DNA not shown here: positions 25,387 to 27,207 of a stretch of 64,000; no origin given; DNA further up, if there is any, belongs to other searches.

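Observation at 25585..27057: Non-pyrrolysine MttB homolog and its putative methyl-THF partner have no corrinoid protein nearby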

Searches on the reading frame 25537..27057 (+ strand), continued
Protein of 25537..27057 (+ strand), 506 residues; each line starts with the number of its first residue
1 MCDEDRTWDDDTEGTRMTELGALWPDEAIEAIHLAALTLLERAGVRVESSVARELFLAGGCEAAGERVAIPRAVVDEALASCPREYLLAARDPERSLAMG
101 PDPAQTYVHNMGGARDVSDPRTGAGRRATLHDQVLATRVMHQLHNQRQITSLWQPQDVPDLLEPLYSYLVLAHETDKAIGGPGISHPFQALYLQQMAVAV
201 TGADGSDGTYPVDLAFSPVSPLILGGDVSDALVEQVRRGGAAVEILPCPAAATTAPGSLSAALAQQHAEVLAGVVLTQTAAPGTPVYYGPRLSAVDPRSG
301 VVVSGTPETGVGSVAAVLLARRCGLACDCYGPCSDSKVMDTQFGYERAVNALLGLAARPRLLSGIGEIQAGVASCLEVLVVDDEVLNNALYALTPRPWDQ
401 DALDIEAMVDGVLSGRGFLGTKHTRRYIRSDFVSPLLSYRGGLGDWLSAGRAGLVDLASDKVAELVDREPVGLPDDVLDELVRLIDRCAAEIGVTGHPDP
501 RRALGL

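Call 39: search_protein_families(library=pfam, max_evalue=0.001, proteins=[L049:5327-7435:+, L049:8501-9913:+, L049:11612-12826:+, L049:12930-13568:+, L049:13607-15121:+, L050:8526-9770:+, L050:12208-13890:+, L050:13901-16039:+, L070:8914-9891:+, L070:11489-12448:-])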
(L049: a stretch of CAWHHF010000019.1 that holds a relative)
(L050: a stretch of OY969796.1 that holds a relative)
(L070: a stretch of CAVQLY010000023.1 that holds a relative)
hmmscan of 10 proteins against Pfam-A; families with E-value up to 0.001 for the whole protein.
L049:5327-7435:+ (702 aa): 2 families
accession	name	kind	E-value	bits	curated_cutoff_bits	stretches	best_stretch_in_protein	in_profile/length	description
PF01663.27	Phosphodiest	-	1.5e-10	41.6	23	1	179-446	1-221/342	Type I phosphodiesterase / nucleotide pyrophosphatase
PF04020.18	Phage_holin_4_2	-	2.4e-05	25.3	28.8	1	42-143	4-105/105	Mycobacterial 4 TMS phage holin, superfamily IV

L049:8501-9913:+ (470 aa): 5 families
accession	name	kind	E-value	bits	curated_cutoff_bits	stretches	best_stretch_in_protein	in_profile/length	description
PF07690.21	MFS_1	-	2.1e-52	178.6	33.4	2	49-366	2-311/347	Major Facilitator Superfamily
PF12832.13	MFS_1_like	-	1.1e-16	61.3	25.2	1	59-418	15-371/373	MFS_1 like family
PF00083.30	Sugar_tr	-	5.9e-10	39.1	22.3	2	75-206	42-180/452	Sugar (and other) transporter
PF05977.19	MFS_3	-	1.1e-06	27.9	27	1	69-205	35-177/524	Transmembrane secretion effector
PF01306.25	LacY_symp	-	9.2e-06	25.1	24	1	57-202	21-172/413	LacY proton/sugar symporter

L049:11612-12826:+ (404 aa): 1 family
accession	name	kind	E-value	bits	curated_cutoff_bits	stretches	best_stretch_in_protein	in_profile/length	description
PF00999.27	Na_H_Exchanger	-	9.9e-68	229.1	26.2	1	18-394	2-374/375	Sodium/hydrogen exchanger, transmembrane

L049:12930-13568:+ (212 aa): 3 families
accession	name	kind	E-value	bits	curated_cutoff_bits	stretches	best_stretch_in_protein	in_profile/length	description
PF13380.12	CoA_binding_2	-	1.5e-28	100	22.8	1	68-188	1-115/116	CoA binding domain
PF02629.25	CoA_binding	-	2.2e-06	28.7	22.3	1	68-154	4-93/97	CoA binding domain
PF13460.12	NAD_binding_10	-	0.0004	20.7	27.2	0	99-167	34-108/184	NAD(P)H-binding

L049:13607-15121:+ (504 aa): 2 families
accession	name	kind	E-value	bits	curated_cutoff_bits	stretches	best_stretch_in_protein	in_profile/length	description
PF03747.19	ADP_ribosyl_GH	-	4.2e-12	46.8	26.2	1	119-285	122-286/287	ADP-ribosylglycohydrolase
PF22784.1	PTP-SAK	-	0.00049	20.6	27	1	371-476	21-119/153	Swiss Army Knife protein, DSP-PTPase phosphatase domain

L050:8526-9770:+ (414 aa): 3 families
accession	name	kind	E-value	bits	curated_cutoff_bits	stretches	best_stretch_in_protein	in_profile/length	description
PF02518.31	HATPase_c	-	3.9e-25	88.9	26.4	1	163-272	2-109/111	Histidine kinase-, DNA gyrase B-, and HSP90-like ATPase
PF00072.30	Response_reg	-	3.5e-21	75.9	30.2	1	297-407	1-111/111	Response regulator receiver domain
PF00512.31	HisKA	-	1e-09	38.7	26.9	1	55-118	2-64/66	His Kinase A (phospho-acceptor) domain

L050:12208-13890:+ (560 aa): 4 families
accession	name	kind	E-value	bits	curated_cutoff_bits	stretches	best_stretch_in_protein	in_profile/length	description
PF07728.20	AAA_5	-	2.5e-06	28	22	0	217-327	28-138/139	AAA domain (dynein-related subfamily)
PF00158.32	Sigma54_activat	-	6.7e-05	23.1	20.2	1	253-311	85-143/168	Sigma-54 interaction domain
PF01078.27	Mg_chelatase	-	0.00023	21.1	20.3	0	253-311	98-158/207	Magnesium chelatase, subunit ChlI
PF07726.17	AAA_3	-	0.00028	21.2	27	0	248-314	52-115/131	ATPase family associated with various cellular activities (AAA)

L050:13901-16039:+ (712 aa): 1 family
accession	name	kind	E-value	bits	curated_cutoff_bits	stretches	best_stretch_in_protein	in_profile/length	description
PF13519.12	VWA_2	-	7.1e-07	30.3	27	1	525-623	1-107/107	von Willebrand factor type A domain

L070:8914-9891:+ (325 aa): 1 family
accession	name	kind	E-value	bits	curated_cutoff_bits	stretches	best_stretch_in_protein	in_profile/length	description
PF02423.21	OCD_Mu_crystall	-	6.4e-59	199.9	24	1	6-315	6-311/314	Ornithine cyclodeaminase/mu-crystallin family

L070:11489-12448:- (319 aa): 2 families
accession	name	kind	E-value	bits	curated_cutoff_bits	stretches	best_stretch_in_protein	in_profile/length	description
PF00557.29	Peptidase_M24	-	1.3e-60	205.1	23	1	99-300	2-207/208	Metallopeptidase family M24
PF01321.24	Creatinase_N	-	0.00062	20.7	22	0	3-90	42-127/128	Creatinase/Prolidase N-terminal domain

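Call 47: search_solved_structures(query=L001:3850-4962:+, max_evalue=0.00001)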
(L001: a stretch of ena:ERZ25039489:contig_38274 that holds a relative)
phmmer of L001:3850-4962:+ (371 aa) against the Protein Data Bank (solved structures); distinct sequences matched with E-value up to 0.00001: 5.
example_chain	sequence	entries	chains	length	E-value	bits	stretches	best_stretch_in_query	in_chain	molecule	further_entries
2drh_A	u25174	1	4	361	2.5e-94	319.5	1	8-363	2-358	361aa long hypothetical D-aminopeptidase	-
1b65_A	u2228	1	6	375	3.8e-70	240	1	6-340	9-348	PROTEIN (AMINOPEPTIDASE)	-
5tzb_A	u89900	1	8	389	1.4e-69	238.2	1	6-362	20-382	D-aminopeptidase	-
3n2w_A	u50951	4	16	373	5.5e-67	229.6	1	8-359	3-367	Beta-peptidyl aminopeptidase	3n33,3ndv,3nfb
3n5i_A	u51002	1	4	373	1.8e-66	227.9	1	8-359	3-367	Beta-peptidyl aminopeptidase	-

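Call 48: search_solved_structures(query=L001:11542-12645:+, max_evalue=0.001)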
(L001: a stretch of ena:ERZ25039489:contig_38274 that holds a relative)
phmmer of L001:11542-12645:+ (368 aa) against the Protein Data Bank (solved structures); distinct sequences matched with E-value up to 0.001: 2.
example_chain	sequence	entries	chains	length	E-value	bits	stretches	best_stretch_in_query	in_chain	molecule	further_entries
2x1d_A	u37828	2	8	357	3e-07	33.2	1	7-368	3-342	ACYL-COENZYME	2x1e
2x1c_A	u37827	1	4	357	1.2e-06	31.2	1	7-368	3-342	ACYL-COENZYME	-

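Call 58: search_protein_families(library=ncbifam, max_evalue=0.00001, proteins=[L001:3850-4962:+, L001:11542-12645:+, L001:12657-14306:+, L001:14410-16038:+, L001:1235-2674:+, L001:2706-2927:+, L070:9938-11458:+, L070:8914-9888:+])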
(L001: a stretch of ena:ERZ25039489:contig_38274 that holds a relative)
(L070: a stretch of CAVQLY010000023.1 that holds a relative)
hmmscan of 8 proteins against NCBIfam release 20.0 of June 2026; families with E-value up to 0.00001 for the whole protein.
L001:3850-4962:+ (371 aa): 0 families

L001:11542-12645:+ (368 aa): 1 family
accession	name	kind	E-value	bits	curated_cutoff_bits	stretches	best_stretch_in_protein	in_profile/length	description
NF040521.1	C45_proenzyme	subfamily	1.9e-51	175.3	85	1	11-351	1-313/313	C45 family autoproteolytic acyltransferase/hydrolase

L001:12657-14306:+ (550 aa): 34 families (the best 25 are shown)
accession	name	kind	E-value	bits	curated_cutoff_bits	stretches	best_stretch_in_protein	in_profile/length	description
NF006560.0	PRK09061.1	subfamily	5e-48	163.7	340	2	4-284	24-288/517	amidohydrolase family protein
NF006689.0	PRK09237.1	equivalog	1.3e-17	63.4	371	1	6-128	3-130/383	amidohydrolase/deacetylase family metallohydrolase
NF006056.0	PRK08204.1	subfamily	3e-12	46.1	391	0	25-96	24-94/449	hypothetical protein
NF011984.0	PRK15446.1-5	equivalog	8.7e-12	44.5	260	1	452-493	319-360/379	alpha-D-ribose 1-methylphosphonate 5-triphosphate diphosphatase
TIGR02318.1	phosphono_phnM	equivalog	2e-11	43.4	390.55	1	453-496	317-360/376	phosphonate metabolism protein PhnM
TIGR01178.1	ade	equivalog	7.7e-11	41.1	472.5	1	7-91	1-83/552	adenine deaminase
TIGR03583.1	EF_0837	hypoth_equivalog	1e-10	41.3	432.15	0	7-95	2-89/365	amidohydrolase/deacetylase family metallohydrolase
NF004839.0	PRK06189.1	equivalog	1.3e-10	40.5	631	0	6-69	3-64/451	allantoinase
NF011990.0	PRK15446.2-6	subfamily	2e-10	40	233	0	450-495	320-366/390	alpha-D-ribose 1-methylphosphonate 5-triphosphate diphosphatase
NF006688.0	PRK09236.1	equivalog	2.3e-10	39.8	535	1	452-545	344-438/444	dihydroorotase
NF009941.0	PRK13404.1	subfamily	7.4e-10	38.1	647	1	5-71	3-66/478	dihydropyrimidinase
NF005791.0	PRK07627.1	equivalog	2.4e-09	36.6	442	0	7-63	2-59/425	dihydroorotase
TIGR03178.1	allantoinase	equivalog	3e-09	36.2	357.85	0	7-67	1-59/441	allantoinase AllB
TIGR02033.1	D-hydantoinase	equivalog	1.1e-08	34.4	393.25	1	8-74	1-66/454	dihydropyrimidinase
NF009060.0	PRK12394.1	equivalog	1.1e-08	34.3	442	1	6-91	3-90/381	metallo-dependent hydrolase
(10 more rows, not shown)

L001:14410-16038:+ (543 aa): 3 families
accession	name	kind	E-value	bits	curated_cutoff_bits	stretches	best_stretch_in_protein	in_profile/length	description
NF045769.1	TransActPmfR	equivalog_domain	6.2e-35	120.7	800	2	361-531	301-462/470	transcciptional activator PmfR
NF058503.1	SprTransRegAdeR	equivalog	1.2e-22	80.5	700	1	344-532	211-400/403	sporulation transcriptional activator AdeR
NF008550.0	PRK11477.1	equivalog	2.3e-11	43.2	612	1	212-531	71-382/385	CdaR family transcriptional regulator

L001:1235-2674:+ (480 aa): 42 families (the best 25 are shown)
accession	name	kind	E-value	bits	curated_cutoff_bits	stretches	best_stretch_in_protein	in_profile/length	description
NF052305.1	DioxValDhHalo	equivalog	1.2e-182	608.2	750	1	3-479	4-483/483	2,5-dioxovalerate dehydrogenase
NF042993.1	AlphKGSA_gudD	equivalog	8e-176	585.5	770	1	3-477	3-480/481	alpha-ketoglutaric semialdehyde dehydrogenase GucD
TIGR01804.1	BADH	equivalog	6e-130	433.8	668.6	1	8-473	2-467/467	betaine-aldehyde dehydrogenase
NF009725.0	PRK13252.1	equivalog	4.8e-128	427.7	593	1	4-478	7-480/488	betaine-aldehyde dehydrogenase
TIGR02299.1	HpaE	equivalog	1.2e-121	406.7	638.35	1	6-478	3-477/488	5-carboxymethyl-2-hydroxymuconate semialdehyde dehydrogenase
NF045735.1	PaDhStyDPseudo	equivalog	1.5e-116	389.9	850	1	6-479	5-483/483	phenylacetaldehyde dehydrogenase StyD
NF010000.0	PRK13473.1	subfamily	5.6e-114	381.4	615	1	5-477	4-472/475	aminobutyraldehyde dehydrogenase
NF002852.0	PRK03137.1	subfamily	1.3e-113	380.6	648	1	7-475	40-510/514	L-glutamate gamma-semialdehyde dehydrogenase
TIGR01780.1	SSADH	subfamily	6.5e-111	371.4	646.35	1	25-473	3-448/448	succinate-semialdehyde dehydrogenase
NF045736.1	PaDhStyDRhodo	equivalog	8.2e-109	364.3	800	1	7-477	6-477/479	phenylacetaldehyde dehydrogenase StyD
NF008415.0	PRK11241.1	equivalog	9.5e-106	354.3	828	1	6-469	13-472/482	NADP-dependent succinate-semialdehyde dehydrogenase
NF040648.1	lactal_redase_Meth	equivalog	3.2e-104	349.5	650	1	7-477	2-462/463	lactaldehyde dehydrogenase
TIGR01237.1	D1pyr5carbox2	equivalog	2.8e-103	346.4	659.65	1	8-475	37-507/511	L-glutamate gamma-semialdehyde dehydrogenase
NF006916.0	PRK09407.1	equivalog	1.8e-100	337.1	521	1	17-476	32-491/526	succinic semialdehyde dehydrogenase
NF007497.0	PRK10090.1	equivalog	1.1e-97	327.9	500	1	5-479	8-479/480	aldehyde dehydrogenase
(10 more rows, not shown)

L001:2706-2927:+ (74 aa): 0 families

L070:9938-11458:+ (507 aa): 1 family
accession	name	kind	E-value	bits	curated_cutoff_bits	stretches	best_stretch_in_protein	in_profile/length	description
TIGR02369.2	trimeth_pyl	equivalog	6.3e-68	229.4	525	1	22-480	5-468/469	[trimethylamine--corrinoid protein] Co-methyltransferase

L070:8914-9888:+ (325 aa): 13 families
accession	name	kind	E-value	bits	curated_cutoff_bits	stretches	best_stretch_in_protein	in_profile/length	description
TIGR02371.1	ala_DH_arch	equivalog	4.4e-58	196.9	409.15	2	3-206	2-202/325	alanine dehydrogenase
TIGR03944.1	dehyd_SbnB_fam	equivalog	8.3e-53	179.5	326.9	1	3-324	1-325/327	2,3-diaminopropionate biosynthesis protein SbnB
NF006379.0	PRK08618.1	equivalog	9.9e-46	156.5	417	2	4-224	2-217/326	ornithine cyclodeaminase family protein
NF004848.0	PRK06199.1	subfamily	3.2e-37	128.5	362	2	48-206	73-233/379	tyramine oxidase subunit B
NF006141.0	PRK08291.1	equivalog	9e-30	103.8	408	1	18-322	19-327/330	cyclodeaminase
NF004793.0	PRK06141.1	equivalog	5.1e-29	101.2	322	1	54-210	51-202/314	bifunctional Delta(1)-pyrroline-2-carboxylate/Delta(1)-piperideine-2-carboxylate reductase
NF005762.1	PRK07589.1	equivalog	8.1e-27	94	350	1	50-203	51-199/334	ornithine cyclodeaminase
TIGR02992.1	ectoine_eutC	equivalog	4.8e-26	91.6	471.65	1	18-321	16-323/326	ectoine utilization protein EutC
NF045643.1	ImmsucRedBhcD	equivalog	1e-21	77.6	500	1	50-323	48-319/321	iminosuccinate reductase BhcD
NF005603.0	PRK07340.1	equivalog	6.5e-20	71.6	266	1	22-204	22-198/307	delta(1)-pyrroline-2-carboxylate reductase family protein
NF005296.0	PRK06823.1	equivalog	2.3e-18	66.2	438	1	17-311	14-310/315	ornithine cyclodeaminase family protein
NF045512.1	PyrPipCarbRedLhpI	equivalog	2e-15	56.7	400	1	16-202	12-191/298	bifunctional Delta(1)-pyrroline-2-carboxylate/Delta(1)-piperideine-2-carboxylate reductase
NF005011.0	PRK06407.1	subfamily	2.3e-10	40.2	337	1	4-204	3-190/302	ornithine cyclodeaminase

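Call 64: search_protein_families(library=pfam, max_evalue=0.0001, proteins=[L070:3-2954:+, L070:2967-3344:+, L070:3832-5169:+, L070:5159-6850:-, L070:13606-14913:+, L070:14947-15363:-, L070:15360-16172:-, L070:16216-16593:-, L070:16626-17621:+, L070:18721-19977:-])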
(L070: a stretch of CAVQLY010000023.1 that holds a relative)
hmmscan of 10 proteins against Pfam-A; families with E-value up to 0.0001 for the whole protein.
L070:3-2954:+ (983 aa): 3 families
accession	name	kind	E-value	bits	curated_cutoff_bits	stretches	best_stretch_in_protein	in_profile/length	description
PF02518.31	HATPase_c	-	1e-30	106.9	26.4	1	860-969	2-109/111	Histidine kinase-, DNA gyrase B-, and HSP90-like ATPase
PF00512.31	HisKA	-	3.9e-21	75.3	26.9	1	746-813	2-66/66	His Kinase A (phospho-acceptor) domain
PF01590.32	GAF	-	2.2e-05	25.4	22.4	1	630-722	56-132/133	GAF domain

L070:2967-3344:+ (125 aa): 1 family
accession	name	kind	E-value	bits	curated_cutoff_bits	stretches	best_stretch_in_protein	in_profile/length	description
PF00072.30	Response_reg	-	8.6e-28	97.2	30.2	1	8-119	1-110/111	Response regulator receiver domain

L070:3832-5169:+ (445 aa): 2 families
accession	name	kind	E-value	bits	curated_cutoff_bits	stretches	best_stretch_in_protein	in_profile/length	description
PF00990.26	GGDEF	-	1.8e-48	164.8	23.8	1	273-430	2-160/161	Diguanylate cyclase, GGDEF domain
PF24898.2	GGDEF_GdpP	-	4.2e-06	27.5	30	0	391-438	78-122/126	Cyclic-di-AMP phosphodiesterase GdpP-like, GGDEF domain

L070:5159-6850:- (563 aa): 1 family
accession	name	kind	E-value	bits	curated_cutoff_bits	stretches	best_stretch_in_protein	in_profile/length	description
PF05960.17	DUF885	-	4.1e-87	294.4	32.4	1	34-547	1-529/532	Bacterial protein of unknown function (DUF885)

L070:13606-14913:+ (435 aa): 9 families
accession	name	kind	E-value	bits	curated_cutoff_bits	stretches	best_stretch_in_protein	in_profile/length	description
PF01593.30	Amino_oxidase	-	1.6e-49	169.9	19.8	1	27-424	1-442/443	Flavin containing amine oxidoreductase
PF13450.12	NAD_binding_8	-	5.7e-17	62.2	21.9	1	22-85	1-66/68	NAD(P)-binding Rossmann-like domain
PF01266.30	DAO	-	6.5e-08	32.9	27.9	1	19-54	1-37/353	FAD dependent oxidoreductase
PF00890.30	FAD_binding_2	-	7.2e-08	32.5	20.4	1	19-54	1-36/414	FAD binding domain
PF01946.23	Thi4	-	3.6e-06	26.8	26.2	1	19-55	19-56/235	Thi4 family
PF01494.25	FAD_binding_3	-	1e-05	25.4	22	1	19-52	3-36/349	FAD binding domain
PF03486.20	HI0933_like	-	1.2e-05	25.3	50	1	19-56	2-39/244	HI0933-like protein Rossmann domain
PF07992.20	Pyr_redox_2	-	2.7e-05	24.2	26.1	1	19-56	2-40/291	Pyridine nucleotide-disulphide oxidoreductase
PF12831.13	FAD_oxidored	-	3.1e-05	23.9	27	1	19-55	1-37/416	FAD dependent oxidoreductase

L070:14947-15363:- (138 aa): 1 family
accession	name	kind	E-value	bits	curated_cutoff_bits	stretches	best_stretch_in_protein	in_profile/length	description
PF07843.16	DUF1634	-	1.1e-23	83.7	27.5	1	36-134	1-102/102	Protein of unknown function (DUF1634)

L070:15360-16172:- (270 aa): 1 family
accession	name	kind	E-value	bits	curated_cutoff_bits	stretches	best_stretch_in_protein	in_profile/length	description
PF01925.25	TauE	-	1.9e-47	162.3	32.6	1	7-261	1-237/237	Sulfite exporter TauE/SafE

L070:16216-16593:- (125 aa): 1 family
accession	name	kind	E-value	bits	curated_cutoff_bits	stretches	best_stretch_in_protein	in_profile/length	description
PF00472.26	RF-1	-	2.4e-22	79.5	35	1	23-118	11-116/116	RF-1 domain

L070:16626-17621:+ (331 aa): 1 family
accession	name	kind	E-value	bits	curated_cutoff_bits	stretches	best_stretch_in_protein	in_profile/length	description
PF00892.27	EamA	-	4.5e-23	82.4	28.2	2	198-329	2-134/135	EamA-like transporter family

L070:18721-19977:- (418 aa): 2 families
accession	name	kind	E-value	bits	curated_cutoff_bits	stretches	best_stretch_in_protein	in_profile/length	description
PF04311.20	DUF459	-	1.8e-60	204.1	27.2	1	204-400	1-196/197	Protein of unknown function (DUF459)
PF13472.12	Lipase_GDSL_2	-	3.6e-09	37.8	32.9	1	246-390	47-175/178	GDSL-like Lipase/Acylhydrolase family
